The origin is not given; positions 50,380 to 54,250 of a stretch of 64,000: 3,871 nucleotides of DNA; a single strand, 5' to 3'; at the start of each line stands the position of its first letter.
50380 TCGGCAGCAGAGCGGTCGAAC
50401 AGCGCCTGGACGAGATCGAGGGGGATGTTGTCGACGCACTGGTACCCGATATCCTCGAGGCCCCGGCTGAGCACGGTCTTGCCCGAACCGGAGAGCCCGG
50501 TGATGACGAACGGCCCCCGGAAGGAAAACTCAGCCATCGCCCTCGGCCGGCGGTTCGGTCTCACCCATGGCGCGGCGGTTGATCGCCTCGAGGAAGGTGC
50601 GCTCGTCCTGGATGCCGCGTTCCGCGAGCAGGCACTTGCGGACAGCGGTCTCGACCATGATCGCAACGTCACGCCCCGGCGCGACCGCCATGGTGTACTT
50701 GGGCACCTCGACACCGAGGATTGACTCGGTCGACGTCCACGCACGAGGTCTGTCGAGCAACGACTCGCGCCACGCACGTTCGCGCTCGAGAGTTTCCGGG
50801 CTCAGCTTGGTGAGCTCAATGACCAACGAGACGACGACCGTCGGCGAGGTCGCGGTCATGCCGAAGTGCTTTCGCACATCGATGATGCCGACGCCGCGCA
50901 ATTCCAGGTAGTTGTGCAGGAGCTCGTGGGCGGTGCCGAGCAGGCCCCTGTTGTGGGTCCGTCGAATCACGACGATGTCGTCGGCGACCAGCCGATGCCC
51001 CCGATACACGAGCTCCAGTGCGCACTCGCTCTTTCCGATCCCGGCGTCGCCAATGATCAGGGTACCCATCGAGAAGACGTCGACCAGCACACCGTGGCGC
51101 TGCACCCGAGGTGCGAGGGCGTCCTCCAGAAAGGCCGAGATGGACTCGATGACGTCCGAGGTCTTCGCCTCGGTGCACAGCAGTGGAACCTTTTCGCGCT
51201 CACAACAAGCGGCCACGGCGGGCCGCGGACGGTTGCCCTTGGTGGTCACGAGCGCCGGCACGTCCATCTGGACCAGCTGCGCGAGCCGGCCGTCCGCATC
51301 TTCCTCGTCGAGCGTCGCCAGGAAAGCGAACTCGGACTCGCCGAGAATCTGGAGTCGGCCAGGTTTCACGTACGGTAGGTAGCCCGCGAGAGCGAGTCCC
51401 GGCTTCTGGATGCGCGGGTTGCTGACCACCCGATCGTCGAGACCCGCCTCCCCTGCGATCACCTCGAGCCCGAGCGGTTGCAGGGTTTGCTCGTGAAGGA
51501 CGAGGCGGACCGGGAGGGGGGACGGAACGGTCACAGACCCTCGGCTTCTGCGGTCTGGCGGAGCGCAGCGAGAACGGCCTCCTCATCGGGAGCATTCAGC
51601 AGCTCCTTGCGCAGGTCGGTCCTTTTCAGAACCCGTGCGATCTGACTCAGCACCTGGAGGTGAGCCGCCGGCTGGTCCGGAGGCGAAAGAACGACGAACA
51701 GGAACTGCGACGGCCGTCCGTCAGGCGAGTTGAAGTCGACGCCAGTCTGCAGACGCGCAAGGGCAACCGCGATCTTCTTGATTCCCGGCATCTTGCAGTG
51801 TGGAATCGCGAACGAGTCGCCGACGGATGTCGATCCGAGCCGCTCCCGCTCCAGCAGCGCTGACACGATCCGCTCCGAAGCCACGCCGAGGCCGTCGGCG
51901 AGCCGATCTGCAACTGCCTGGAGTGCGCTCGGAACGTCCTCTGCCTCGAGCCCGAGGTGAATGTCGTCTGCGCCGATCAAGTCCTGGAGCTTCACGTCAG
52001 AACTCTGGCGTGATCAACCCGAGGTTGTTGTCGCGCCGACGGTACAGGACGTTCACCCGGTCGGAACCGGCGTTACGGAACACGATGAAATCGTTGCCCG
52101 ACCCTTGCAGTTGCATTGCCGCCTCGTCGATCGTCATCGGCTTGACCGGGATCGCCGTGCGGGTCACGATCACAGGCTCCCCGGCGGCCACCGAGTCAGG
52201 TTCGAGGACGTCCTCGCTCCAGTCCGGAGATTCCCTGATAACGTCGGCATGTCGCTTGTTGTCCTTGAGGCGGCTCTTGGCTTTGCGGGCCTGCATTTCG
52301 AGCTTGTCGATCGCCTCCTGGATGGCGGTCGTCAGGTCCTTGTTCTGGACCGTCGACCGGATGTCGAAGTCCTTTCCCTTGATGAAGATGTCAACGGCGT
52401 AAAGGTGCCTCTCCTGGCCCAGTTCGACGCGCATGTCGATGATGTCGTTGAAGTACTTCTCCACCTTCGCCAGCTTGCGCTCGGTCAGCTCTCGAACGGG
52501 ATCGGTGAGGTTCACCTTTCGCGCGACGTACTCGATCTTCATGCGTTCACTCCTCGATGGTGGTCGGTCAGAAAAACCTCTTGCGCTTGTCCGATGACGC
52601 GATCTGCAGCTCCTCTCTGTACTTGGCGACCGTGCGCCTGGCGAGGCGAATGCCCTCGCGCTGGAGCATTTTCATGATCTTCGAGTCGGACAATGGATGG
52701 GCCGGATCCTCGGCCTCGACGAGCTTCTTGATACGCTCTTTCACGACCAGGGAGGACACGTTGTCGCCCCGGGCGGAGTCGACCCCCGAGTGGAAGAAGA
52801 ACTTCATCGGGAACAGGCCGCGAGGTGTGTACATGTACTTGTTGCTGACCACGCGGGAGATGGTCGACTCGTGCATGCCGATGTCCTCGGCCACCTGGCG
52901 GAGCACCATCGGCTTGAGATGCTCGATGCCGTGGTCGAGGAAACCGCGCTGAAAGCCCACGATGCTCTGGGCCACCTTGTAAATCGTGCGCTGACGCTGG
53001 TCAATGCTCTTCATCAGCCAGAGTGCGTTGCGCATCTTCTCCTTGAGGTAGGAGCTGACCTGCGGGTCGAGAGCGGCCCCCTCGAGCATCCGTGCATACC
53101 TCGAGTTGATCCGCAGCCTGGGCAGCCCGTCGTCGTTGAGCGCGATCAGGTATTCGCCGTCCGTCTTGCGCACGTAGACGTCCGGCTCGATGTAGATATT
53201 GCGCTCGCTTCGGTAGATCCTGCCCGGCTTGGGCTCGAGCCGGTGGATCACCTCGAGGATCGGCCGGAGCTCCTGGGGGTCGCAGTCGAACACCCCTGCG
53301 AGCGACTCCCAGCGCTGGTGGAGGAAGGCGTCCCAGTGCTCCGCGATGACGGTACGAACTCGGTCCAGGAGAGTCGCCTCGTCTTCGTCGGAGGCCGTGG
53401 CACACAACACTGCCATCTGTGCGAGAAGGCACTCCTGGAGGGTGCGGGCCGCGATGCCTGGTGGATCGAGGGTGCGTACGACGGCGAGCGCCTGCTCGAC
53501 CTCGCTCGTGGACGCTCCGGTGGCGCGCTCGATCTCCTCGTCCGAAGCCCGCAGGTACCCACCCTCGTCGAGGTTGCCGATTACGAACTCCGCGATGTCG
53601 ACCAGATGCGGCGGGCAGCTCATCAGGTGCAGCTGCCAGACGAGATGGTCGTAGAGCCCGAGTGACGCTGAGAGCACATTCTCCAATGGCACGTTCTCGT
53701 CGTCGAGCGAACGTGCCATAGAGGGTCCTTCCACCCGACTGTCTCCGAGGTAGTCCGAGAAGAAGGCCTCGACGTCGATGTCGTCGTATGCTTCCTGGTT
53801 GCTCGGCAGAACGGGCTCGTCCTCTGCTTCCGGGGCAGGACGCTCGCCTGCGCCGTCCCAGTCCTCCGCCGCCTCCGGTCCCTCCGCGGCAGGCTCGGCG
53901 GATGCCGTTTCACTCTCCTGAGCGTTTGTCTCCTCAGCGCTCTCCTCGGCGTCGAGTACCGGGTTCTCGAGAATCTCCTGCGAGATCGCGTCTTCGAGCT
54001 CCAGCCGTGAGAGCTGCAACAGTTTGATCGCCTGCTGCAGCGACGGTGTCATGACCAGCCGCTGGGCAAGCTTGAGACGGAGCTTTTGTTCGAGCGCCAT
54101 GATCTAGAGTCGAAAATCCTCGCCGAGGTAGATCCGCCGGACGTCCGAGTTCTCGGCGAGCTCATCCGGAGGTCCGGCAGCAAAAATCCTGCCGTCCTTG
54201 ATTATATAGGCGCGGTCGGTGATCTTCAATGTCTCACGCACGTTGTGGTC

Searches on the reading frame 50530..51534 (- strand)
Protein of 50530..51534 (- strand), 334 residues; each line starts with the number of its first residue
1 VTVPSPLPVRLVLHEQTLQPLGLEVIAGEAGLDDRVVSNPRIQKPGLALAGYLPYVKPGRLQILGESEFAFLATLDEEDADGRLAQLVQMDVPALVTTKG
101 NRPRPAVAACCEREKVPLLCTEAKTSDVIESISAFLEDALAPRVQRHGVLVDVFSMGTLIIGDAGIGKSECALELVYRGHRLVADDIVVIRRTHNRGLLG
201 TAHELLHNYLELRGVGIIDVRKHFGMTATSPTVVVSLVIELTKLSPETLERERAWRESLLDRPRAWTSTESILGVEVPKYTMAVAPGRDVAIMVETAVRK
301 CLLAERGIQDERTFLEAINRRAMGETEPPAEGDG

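Call 50: search_protein_families(library=pfam, proteins=[window:50530-51534:-], max_evalue=0.00001)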
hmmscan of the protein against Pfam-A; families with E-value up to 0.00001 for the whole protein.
window:50530-51534:- (334 aa): 3 families
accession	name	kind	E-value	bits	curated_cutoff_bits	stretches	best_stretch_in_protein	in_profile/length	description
PF07475.17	Hpr_kinase_C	-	4.9e-51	173.1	33.3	1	139-316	2-169/171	HPr Serine kinase C-terminal domain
PF02603.21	Hpr_kinase_N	-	2.1e-30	105.7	24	1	18-136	7-125/125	HPr Serine kinase N terminus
PF07085.17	DRTGG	-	9.9e-06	25.8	25.2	0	48-134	30-104/105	DRTGG domain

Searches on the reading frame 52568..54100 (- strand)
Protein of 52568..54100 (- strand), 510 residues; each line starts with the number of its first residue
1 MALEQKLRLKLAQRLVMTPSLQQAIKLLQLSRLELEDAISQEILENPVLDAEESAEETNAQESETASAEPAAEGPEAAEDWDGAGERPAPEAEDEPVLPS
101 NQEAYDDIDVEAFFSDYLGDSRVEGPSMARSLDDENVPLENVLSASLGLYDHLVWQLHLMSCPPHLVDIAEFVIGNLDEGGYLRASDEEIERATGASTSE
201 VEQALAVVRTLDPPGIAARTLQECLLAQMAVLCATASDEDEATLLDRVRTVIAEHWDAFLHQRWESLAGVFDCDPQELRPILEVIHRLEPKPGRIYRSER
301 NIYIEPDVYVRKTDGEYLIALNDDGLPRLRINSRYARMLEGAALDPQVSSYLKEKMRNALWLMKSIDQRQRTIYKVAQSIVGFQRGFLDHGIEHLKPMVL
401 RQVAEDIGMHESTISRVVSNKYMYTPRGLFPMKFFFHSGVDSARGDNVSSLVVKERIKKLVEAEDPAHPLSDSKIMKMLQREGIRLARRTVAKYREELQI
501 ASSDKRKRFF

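Call 50: search_protein_families(library=pfam, proteins=[window:52568-54100:-], max_evalue=0.00001)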
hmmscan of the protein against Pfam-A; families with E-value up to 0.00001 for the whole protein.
window:52568-54100:- (510 aa): 3 families
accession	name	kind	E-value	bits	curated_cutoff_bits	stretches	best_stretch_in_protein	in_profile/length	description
PF04552.19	Sigma54_DBD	-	2.3e-65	219.6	22.8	1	350-508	2-160/160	Sigma-54, DNA binding domain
PF04963.19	Sigma54_CBD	-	3.8e-55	186.9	22.9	1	139-335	2-185/185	Sigma-54 factor, core binding domain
PF00309.25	Sigma54_AID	-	9.4e-18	64.2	23.8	1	6-50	1-45/46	Sigma-54 factor, Activator interacting domain (AID)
